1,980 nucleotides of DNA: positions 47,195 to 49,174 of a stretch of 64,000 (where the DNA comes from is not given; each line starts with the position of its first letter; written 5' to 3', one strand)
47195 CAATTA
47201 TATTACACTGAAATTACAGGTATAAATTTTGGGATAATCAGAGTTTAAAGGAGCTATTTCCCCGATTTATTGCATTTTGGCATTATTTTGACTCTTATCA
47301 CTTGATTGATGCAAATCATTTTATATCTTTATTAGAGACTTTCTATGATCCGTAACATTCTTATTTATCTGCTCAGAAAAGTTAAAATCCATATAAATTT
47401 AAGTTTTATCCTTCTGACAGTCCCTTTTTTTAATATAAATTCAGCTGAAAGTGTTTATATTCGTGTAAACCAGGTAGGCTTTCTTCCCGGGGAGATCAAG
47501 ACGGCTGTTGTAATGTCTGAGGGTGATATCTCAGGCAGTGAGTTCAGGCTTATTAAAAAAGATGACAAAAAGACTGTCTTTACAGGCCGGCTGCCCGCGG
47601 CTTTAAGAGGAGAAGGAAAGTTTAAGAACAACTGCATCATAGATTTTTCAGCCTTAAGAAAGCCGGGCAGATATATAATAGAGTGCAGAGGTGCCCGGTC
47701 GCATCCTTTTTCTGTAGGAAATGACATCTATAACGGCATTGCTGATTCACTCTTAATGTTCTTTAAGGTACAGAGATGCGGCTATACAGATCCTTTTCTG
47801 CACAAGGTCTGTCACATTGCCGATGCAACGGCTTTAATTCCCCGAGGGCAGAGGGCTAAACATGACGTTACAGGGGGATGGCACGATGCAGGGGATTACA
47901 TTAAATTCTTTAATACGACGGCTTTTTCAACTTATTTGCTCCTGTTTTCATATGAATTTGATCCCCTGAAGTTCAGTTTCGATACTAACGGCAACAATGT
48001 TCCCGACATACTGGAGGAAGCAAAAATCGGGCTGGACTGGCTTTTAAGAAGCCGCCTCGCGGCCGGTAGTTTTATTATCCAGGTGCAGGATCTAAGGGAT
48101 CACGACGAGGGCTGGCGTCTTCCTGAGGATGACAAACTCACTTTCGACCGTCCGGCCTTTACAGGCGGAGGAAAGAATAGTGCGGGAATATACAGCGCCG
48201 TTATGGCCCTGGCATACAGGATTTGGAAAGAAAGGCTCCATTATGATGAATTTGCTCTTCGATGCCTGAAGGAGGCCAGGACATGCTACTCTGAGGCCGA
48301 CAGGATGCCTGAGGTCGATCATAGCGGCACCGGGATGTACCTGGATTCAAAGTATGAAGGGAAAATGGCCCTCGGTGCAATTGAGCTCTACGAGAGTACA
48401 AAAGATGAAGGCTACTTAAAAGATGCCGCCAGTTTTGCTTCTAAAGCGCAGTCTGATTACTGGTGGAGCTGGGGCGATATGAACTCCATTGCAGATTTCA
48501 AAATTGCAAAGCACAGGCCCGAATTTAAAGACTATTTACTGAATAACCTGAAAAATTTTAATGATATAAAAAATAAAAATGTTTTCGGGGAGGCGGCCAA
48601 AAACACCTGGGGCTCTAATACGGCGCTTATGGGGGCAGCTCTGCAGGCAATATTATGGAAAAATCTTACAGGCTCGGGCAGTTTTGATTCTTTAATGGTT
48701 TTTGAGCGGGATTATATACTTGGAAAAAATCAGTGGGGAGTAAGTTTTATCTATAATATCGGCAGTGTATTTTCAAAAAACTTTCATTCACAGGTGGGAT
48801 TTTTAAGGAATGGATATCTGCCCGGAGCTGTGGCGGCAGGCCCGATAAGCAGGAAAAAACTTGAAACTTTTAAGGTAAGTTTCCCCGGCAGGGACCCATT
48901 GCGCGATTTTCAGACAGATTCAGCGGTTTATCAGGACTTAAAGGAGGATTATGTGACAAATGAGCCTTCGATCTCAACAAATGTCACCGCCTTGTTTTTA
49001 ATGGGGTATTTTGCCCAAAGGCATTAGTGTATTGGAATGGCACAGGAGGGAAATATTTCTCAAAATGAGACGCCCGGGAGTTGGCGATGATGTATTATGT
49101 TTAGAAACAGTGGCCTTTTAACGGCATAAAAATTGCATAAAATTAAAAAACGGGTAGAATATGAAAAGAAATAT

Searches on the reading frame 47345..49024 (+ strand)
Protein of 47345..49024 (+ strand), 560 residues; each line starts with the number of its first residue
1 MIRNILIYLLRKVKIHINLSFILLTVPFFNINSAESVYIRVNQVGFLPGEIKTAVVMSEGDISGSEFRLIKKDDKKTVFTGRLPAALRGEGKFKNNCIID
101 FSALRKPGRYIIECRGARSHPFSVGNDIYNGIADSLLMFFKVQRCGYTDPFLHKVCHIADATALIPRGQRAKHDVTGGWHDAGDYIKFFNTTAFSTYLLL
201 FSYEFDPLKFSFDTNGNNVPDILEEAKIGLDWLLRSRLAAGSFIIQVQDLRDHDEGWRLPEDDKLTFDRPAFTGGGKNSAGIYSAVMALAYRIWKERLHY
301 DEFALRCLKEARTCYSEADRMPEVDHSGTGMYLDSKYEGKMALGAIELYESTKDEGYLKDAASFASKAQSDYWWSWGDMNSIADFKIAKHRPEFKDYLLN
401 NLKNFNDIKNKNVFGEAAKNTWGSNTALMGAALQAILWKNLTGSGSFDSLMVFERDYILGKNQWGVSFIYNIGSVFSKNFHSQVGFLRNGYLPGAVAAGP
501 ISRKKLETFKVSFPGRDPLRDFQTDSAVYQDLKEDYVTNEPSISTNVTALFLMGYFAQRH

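Call 3: search_protein_families(library=pfam, proteins=[window:47345-49024:+], max_evalue=1)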
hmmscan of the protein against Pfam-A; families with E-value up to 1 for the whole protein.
window:47345-49024:+ (560 aa): 2 families
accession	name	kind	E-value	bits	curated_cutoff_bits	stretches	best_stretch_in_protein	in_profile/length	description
PF00759.25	Glyco_hydro_9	-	3.1e-70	238.1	27.7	1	129-551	1-442/444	Glycosyl hydrolase family 9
PF02927.20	CelD_N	-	4.3e-20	72.7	24.6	1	38-118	5-85/86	Cellulase N-terminal ig-like domain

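Call 50: search_protein_families(library=ncbifam, proteins=[window:47345-49024:+], max_evalue=0.01)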
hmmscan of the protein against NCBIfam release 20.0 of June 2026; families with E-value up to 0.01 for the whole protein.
window:47345-49024:+ (560 aa): 1 family
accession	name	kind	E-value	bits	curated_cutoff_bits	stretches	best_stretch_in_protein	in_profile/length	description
NF049990.1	CellobisidaseCelK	equivalog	1.6e-20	72.9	1700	2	171-357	373-580/889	cellulose 1,4-beta-cellobiosidase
